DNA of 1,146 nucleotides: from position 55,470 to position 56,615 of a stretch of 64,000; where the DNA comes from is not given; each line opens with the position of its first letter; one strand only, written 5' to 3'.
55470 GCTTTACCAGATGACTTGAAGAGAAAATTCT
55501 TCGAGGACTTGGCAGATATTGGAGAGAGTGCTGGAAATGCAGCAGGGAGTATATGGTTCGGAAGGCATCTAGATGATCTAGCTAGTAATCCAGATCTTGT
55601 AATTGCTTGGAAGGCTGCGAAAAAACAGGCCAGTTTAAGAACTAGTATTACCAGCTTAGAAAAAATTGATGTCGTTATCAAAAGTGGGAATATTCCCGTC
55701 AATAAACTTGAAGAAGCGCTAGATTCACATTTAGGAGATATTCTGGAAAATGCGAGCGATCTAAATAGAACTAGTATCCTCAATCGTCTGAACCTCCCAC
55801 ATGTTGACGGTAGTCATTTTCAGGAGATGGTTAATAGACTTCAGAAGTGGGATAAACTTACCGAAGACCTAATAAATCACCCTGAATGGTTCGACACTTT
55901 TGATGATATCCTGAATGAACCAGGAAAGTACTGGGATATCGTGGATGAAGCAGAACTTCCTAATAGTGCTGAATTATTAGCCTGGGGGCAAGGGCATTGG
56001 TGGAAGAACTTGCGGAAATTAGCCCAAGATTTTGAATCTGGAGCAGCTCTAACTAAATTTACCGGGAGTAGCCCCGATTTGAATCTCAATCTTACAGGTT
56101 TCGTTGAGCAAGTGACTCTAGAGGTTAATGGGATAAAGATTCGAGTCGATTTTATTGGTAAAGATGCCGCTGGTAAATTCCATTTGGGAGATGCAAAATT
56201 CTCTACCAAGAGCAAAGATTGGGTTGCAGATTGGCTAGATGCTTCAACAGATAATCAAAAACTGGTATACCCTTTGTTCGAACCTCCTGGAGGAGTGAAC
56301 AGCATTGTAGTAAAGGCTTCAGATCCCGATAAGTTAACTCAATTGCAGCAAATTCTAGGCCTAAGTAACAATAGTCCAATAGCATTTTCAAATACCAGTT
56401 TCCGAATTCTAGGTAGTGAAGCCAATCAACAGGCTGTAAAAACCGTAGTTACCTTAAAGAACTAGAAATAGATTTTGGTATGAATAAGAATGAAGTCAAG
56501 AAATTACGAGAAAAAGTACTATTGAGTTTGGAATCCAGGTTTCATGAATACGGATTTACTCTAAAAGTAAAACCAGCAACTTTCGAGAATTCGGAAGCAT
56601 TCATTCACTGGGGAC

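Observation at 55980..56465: C-terminal PD-(D/E)xK restriction-endonuclease-fold motif on a 1120-aa secreted protein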

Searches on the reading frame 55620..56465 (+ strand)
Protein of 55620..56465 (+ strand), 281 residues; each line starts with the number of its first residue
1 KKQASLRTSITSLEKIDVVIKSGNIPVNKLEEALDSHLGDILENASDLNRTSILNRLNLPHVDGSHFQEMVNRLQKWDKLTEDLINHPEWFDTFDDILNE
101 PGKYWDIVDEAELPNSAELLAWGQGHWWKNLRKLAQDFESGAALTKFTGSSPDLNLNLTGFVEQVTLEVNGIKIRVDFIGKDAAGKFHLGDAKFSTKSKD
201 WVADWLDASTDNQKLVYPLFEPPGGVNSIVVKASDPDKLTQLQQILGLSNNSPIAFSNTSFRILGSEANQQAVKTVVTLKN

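Call 11: find_homologous_proteins(query=window:55620-56465:+, max_evalue=0.01)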
Query window:55620-56465:+ (281 aa): 6 proteins with E <= 0.01 among 968 candidates.
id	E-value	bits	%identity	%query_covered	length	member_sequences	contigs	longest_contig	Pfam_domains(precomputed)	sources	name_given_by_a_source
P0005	3.4e-102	360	61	99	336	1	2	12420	-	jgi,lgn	-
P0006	1.7e-95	338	57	100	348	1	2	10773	-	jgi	jgi:hypothetical protein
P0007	5.8e-84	300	54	100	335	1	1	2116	-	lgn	-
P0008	5.8e-76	274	48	99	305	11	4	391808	-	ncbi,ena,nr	ncbi:MAG: hypothetical protein M9911_05305 [Saprospiraceae bacterium]|nr:hypothetical protein [Sapro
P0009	8.2e-64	234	44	99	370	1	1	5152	-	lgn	-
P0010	3.1e-50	189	77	44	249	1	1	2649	-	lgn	-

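Call 17: find_encoding_contigs(protein=P0008, flank=6000, max_places=3)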
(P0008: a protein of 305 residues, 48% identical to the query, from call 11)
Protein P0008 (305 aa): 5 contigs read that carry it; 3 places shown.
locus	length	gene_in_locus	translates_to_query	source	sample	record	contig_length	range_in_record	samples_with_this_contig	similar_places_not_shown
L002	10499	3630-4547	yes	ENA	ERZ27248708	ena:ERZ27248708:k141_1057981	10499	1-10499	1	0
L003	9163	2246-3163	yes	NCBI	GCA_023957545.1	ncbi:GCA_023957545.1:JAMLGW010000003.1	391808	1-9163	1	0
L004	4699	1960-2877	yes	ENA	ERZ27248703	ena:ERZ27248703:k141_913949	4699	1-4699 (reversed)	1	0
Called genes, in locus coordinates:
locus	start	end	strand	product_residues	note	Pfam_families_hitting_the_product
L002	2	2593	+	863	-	?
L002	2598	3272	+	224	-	-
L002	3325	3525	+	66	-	-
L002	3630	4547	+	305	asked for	-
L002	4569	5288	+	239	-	-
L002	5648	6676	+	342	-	-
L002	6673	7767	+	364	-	-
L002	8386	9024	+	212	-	-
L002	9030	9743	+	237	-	-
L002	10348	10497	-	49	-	?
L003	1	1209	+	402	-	?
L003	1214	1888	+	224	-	-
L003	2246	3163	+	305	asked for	-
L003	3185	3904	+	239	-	-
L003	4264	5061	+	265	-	-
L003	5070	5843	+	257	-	PF08928:PoNi_N, PF08929:PoNi_C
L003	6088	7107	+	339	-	-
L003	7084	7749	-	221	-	-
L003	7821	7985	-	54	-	PF01381:HTH_3 (weak)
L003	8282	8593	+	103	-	-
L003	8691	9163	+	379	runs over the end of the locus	PF07591:PT-HINT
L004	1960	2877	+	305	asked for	-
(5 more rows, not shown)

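Call 18: find_encoding_contigs(protein=P0005, flank=6000, max_places=3)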
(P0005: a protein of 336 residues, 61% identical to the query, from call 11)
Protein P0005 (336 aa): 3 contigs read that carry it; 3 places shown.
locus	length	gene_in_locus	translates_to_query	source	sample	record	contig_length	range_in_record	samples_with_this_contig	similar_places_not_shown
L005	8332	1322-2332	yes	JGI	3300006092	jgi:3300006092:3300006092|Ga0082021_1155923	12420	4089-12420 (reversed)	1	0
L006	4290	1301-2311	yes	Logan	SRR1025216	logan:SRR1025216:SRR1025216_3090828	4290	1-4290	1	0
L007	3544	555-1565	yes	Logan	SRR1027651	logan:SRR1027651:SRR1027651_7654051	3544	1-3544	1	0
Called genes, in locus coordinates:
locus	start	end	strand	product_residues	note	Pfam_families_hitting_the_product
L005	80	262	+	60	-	-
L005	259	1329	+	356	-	-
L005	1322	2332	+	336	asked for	-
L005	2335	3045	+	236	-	-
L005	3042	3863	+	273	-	-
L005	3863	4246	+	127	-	-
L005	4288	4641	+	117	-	-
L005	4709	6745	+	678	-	-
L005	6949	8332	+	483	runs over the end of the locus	-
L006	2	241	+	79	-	?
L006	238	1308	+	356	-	-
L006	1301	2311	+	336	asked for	-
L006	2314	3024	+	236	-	-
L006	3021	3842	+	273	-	-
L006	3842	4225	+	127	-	-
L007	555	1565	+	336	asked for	-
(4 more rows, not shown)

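Call 19: find_encoding_contigs(protein=P0006, flank=6000, max_places=3)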
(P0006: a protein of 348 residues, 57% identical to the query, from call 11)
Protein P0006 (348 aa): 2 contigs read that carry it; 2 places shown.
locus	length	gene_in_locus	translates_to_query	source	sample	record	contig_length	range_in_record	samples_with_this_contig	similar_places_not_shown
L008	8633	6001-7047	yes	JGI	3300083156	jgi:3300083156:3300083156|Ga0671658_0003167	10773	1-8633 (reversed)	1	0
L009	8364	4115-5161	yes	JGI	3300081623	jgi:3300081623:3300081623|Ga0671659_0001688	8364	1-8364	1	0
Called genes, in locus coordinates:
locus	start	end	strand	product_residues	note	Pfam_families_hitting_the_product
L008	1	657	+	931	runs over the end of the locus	?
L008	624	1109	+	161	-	-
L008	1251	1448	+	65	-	-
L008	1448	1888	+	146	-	-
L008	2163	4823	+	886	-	-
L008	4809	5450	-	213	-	-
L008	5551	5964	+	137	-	-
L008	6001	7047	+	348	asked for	-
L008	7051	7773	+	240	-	-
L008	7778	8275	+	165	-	-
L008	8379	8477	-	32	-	-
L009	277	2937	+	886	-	-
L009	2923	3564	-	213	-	-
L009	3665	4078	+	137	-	-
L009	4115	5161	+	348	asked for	-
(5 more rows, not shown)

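Call 21: predict_structure(alignment_id=A3)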
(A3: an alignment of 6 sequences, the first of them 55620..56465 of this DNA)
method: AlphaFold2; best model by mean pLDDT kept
length: 281 residues; sequences in the alignment: 6
mean_pLDDT: 75.5   pTM: 0.64
mean pLDDT of the five models: 75.5, 68.5, 64.0, 56.7, 53.6
residues with pLDDT >= 90: 78; 70-90: 94; 50-70: 102; < 50: 7
segments of 3 or more residues with pLDDT < 50: 272-276
pLDDT, mean of each block of 10 residues (from residue 1): 74 94 94 93 93 94 92 90 94 86 62 84 72 66 66 60 75 75 75 60 58 70 64 75 77 65 57 52 51
secondary structure, 60 per line:
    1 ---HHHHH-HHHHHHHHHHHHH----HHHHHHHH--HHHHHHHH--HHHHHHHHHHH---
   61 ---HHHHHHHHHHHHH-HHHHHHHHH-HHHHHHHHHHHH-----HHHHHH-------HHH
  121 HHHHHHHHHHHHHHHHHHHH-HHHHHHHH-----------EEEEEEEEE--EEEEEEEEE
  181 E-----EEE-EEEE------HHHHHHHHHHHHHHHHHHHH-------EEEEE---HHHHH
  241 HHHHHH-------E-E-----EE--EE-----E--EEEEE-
elements in order: H4-8 H10-22 H27-34 H37-44 H47-57 H64-76 H78-86 H88-99 H105-110 H118-140 H142-149 E161-169 E172-181 E187-189 E191-194 H201-220 E228-232 H236-246 E276-280

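Call 23: search_protein_representatives(alignment_id=A3)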
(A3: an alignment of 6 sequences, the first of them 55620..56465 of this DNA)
Query: 6 sequences, 331 profile positions. Proteins with E-value up to 0.001 (for the whole library): 79; up to 1e-10: 48; up to 1e-30: 34. The best 79 are listed.
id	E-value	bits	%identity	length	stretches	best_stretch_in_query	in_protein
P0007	2.1e-160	549.9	-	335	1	1-331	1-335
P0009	8.2e-145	498.7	-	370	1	1-329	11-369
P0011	2.0e-100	352.8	-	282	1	54-330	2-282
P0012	9.6e-89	314.4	-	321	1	43-329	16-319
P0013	5.1e-85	302.1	-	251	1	86-330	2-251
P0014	2.5e-82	293.3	-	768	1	43-329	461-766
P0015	1.2e-71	258.3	-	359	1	29-328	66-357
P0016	2.8e-71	257.0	-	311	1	23-204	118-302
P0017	6.0e-65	236.2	-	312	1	42-316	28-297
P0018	2.2e-56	208.0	-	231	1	114-330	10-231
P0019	5.2e-55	203.5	-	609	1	36-197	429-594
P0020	2.6e-54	201.2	-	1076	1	24-220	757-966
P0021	2.8e-52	194.5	-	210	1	132-330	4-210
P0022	1.1e-49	186.0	-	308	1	33-200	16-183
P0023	8.9e-48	179.7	-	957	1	190-330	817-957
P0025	4.7e-46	174.1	-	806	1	115-329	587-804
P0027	1.7e-43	165.7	-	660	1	189-330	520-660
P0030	2.2e-42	162.0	-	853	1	26-330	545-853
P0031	3.1e-41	158.2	-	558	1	26-200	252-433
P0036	9.9e-34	133.6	-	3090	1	49-299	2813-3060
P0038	1.0e-32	130.2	-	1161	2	190-324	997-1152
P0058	5.1e-10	55.6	-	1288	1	109-314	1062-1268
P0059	5.4e-10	55.5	-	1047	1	207-329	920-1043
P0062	2.6e-09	53.3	-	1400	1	23-198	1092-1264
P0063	3.2e-08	49.7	-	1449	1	37-198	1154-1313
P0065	1.7e-07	47.3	-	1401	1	130-317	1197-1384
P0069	4.9e-06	42.5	-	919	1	23-221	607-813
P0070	8.9e-06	41.7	-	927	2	24-315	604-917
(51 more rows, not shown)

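Call 24: search_protein_families(library=pfam, proteins=[P0023, P0027, P0036, P0038, P0058, P0059, P0065], max_evalue=0.001)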
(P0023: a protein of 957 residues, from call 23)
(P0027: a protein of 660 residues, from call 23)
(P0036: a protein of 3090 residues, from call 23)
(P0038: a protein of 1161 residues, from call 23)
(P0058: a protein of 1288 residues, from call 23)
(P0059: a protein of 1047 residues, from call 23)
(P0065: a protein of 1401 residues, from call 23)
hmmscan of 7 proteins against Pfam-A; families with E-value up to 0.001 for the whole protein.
P0023 (957 aa): 0 families

P0027 (660 aa): 0 families

P0036 (3090 aa): 3 families
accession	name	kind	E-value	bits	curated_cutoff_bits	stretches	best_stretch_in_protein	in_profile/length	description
PF19081.6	Ig_7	-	4.3e-17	62.6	27.3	1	1332-1404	3-84/84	Ig-like domain CHU_C associated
PF24312.1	Ig-like_POM152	-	0.00024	21.8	27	0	831-862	55-86/89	Nucleoporin POM152, Ig-like domain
PF13573.12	SprB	-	0.00067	19.7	28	1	1425-1448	14-37/37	SprB repeat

P0038 (1161 aa): 0 families

P0058 (1288 aa): 3 families
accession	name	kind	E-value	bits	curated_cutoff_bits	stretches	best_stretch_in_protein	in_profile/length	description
PF07591.16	PT-HINT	-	5.8e-17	62.7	27.7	1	879-999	7-136/137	Pretoxin HINT domain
PF13403.11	Hint_2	-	1.7e-06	29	28.4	1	867-899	2-34/147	Hint domain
PF14890.11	Intein_splicing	-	0.00073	19.8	35.8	0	880-956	9-93/155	Intein splicing domain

P0059 (1047 aa): 2 families
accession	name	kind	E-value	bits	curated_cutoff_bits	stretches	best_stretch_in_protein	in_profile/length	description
PF07591.16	PT-HINT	-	2.9e-10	41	27.7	1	729-835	23-137/137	Pretoxin HINT domain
PF14890.11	Intein_splicing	-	2.7e-08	34.2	35.8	0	798-834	121-155/155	Intein splicing domain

P0065 (1401 aa): 2 families
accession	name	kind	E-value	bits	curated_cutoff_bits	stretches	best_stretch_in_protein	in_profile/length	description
PF07591.16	PT-HINT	-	1.1e-14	55.3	27.7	1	982-1107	1-135/137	Pretoxin HINT domain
PF13403.11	Hint_2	-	4.4e-05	24.3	28.4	1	976-1022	2-48/147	Hint domain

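Call 25: search_protein_families(library=pfam, proteins=[P0019, P0020, P0031, P0062, P0063, P0069, P0070, P0014, P0025, P0030], max_evalue=0.001)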
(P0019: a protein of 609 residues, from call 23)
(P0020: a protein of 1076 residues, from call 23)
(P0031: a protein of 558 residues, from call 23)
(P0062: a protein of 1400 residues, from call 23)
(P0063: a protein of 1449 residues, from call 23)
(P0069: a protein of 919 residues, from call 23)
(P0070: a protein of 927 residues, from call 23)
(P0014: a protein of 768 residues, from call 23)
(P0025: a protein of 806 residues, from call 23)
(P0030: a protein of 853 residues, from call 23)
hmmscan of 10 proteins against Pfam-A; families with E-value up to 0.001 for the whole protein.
P0019 (609 aa): 0 families

P0020 (1076 aa): 0 families

P0031 (558 aa): 0 families

P0062 (1400 aa): 3 families
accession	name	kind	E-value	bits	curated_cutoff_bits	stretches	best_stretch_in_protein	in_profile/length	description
PF00041.27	fn3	-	5.3e-09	36.6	25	1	283-365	3-82/84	Fibronectin type III domain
PF16656.11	Pur_ac_phosph_N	-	1.7e-06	28.9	30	1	290-368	9-93/93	Purple acid Phosphatase, N-terminal domain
PF25059.1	FN3_DSCAM-DSCAML_C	-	5.1e-05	24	39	1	307-368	22-82/89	DSCAM/DSCAML C-terminal Fn3-like domain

P0063 (1449 aa): 0 families

P0069 (919 aa): 5 families
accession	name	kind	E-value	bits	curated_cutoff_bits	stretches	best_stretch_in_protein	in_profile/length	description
PF07591.16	PT-HINT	-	1.6e-17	64.5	27.7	1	426-551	3-137/137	Pretoxin HINT domain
PF05203.21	Hom_end_hint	-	6.8e-07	29.9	32.1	1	418-451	1-34/228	Hom_end-associated Hint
PF14890.11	Intein_splicing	-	3.4e-06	27.4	35.8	1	423-550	95-155/155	Intein splicing domain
PF13403.11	Hint_2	-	2.4e-05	25.2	28.4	0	418-462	2-45/147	Hint domain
PF01079.26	Hint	-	0.00057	20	29.7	0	416-454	11-49/213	Hint module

P0070 (927 aa): 0 families

P0014 (768 aa): 0 families

P0025 (806 aa): 0 families

P0030 (853 aa): 0 families

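Call 26: fold_search(model_id=the predicted structure, library=pdb)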
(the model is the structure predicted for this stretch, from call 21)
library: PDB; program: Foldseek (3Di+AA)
matches with E <= 10: 146; with E <= 0.001: 0
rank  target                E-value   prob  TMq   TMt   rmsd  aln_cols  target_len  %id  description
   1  6xl1_A                1.1e-01  0.15  0.17  0.14  16.8       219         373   11  crystal structure of cA4-activated Card1(D294N) (released 2020-12-30)
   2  6wxw_A                2.7e-01  0.09  0.17  0.14  16.1       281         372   12  crystal structure of apo Card1 (released 2020-12-30)
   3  6ybp_I                6.0e-01  0.07  0.10  0.10  12.4        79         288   13  Propionyl-CoA carboxylase of Methylorubrum extorquens with bound CoA (released 2020-10-28)
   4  6ybp_J                7.2e-01  0.05  0.09  0.08  12.2        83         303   12  Propionyl-CoA carboxylase of Methylorubrum extorquens with bound CoA (released 2020-10-28)
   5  3pgw_U                8.1e-01  0.14  0.10  0.26   5.6        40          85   32  Crystal structure of human U1 snRNP (released 2010-12-29)
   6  6ybp_G                8.6e-01  0.04  0.08  0.08  12.2        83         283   13  Propionyl-CoA carboxylase of Methylorubrum extorquens with bound CoA (released 2020-10-28)
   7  3muc_A                1.1e+00  0.06  0.11  0.09  13.0        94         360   12  MUCONATE CYCLOISOMERASE VARIANT I54V (released 1999-11-04)
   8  2l4x_MODEL_1_A        1.1e+00  0.06  0.12  0.22  12.3        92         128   15  Solution Structure of apo-IscU(WT) (released 2011-12-07)
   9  9hm6_A                1.2e+00  0.02  0.09  0.04  21.7       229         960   17  Structure of Ba1Cas12a3 ternary complex (released 2025-12-17)
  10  7oje_C                1.3e+00  0.08  0.11  0.09  11.9        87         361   15  Crystal structure of the covalent complex between Tribolium castaneum deubiquitinase ZUP and Ubiquitin-PA (released 2022-02-02)
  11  1b34_A                1.4e+00  0.13  0.10  0.29   5.1        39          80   33  CRYSTAL STRUCTURE OF THE D1D2 SUB-COMPLEX FROM THE HUMAN SNRNP CORE DOMAIN (released 2000-01-13)
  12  3ge2                  1.4e+00  0.06  0.09  0.23  13.4        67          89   12  Crystal structure of putative lipoprotein SP_0198 from Streptococcus pneumoniae (released 2009-03-17)
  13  3dnx                  1.4e+00  0.04  0.13  0.20  13.3       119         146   18  SPO1766 protein of unknown function from Silicibacter pomeroyi. (released 2008-09-02)
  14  6ybq_I                1.4e+00  0.03  0.08  0.10  11.5        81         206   12  Engineered glycolyl-CoA carboxylase (quintuple mutant) with bound CoA (released 2020-10-28)
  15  3n6r_G                1.4e+00  0.03  0.08  0.05  12.3        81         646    9  CRYSTAL STRUCTURE OF the holoenzyme of PROPIONYL-COA CARBOXYLASE (PCC) (released 2010-08-25)
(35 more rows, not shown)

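Call 63: find_encoding_contigs(protein=P0036, flank=4000, max_places=2)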
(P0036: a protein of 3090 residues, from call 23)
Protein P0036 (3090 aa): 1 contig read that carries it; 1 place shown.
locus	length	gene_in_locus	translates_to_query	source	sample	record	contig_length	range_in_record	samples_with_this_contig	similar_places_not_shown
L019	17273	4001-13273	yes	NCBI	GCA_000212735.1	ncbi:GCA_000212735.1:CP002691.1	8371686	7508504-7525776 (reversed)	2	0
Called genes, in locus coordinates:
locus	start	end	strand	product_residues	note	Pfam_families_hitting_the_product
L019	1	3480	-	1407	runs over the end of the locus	-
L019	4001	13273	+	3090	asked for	PF19081:Ig_7 (faint)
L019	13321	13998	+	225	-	-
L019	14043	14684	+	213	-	-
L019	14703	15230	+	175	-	-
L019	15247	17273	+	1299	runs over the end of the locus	PF18962:Por_Secre_tail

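Call 65: search_protein_families(library=ncbifam, proteins=[P0062, P0063, P0020, P0023, P0038], max_evalue=1)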
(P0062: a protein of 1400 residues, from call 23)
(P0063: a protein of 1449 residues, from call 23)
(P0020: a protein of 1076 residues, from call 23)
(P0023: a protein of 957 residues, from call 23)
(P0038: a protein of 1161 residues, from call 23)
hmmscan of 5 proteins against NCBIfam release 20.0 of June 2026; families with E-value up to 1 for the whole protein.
P0062 (1400 aa): 3 families
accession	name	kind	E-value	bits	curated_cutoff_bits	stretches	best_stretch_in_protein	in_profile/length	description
TIGR02542.1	T_forsyth_147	domain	0.00022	21.1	67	1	23-155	4-143/145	TANFOR domain-containing protein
TIGR03296.1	M6dom_TIGR03296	domain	0.02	14.8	110.8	1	842-890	167-222/286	M6 family metalloprotease domain-containing protein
NF050006.2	ssl0461_fam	equivalog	0.059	13.4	90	1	1183-1211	2-30/60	protein IsiD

P0063 (1449 aa): 2 families
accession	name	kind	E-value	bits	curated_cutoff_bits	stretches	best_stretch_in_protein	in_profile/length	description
NF050006.2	ssl0461_fam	equivalog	0.046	13.8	90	1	1232-1260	2-30/60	protein IsiD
NF005112.0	PRK06545.2-4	subfamily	0.11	11.6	294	1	1044-1122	216-295/356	prephenate dehydrogenase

P0020 (1076 aa): 0 families

P0023 (957 aa): 1 family
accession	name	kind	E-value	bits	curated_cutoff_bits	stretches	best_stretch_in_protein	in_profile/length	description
TIGR04540.1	CLB_0814_fam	hypoth_equivalog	0.14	12.4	50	1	674-713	33-71/73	TIGR04540 family protein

P0038 (1161 aa): 0 families
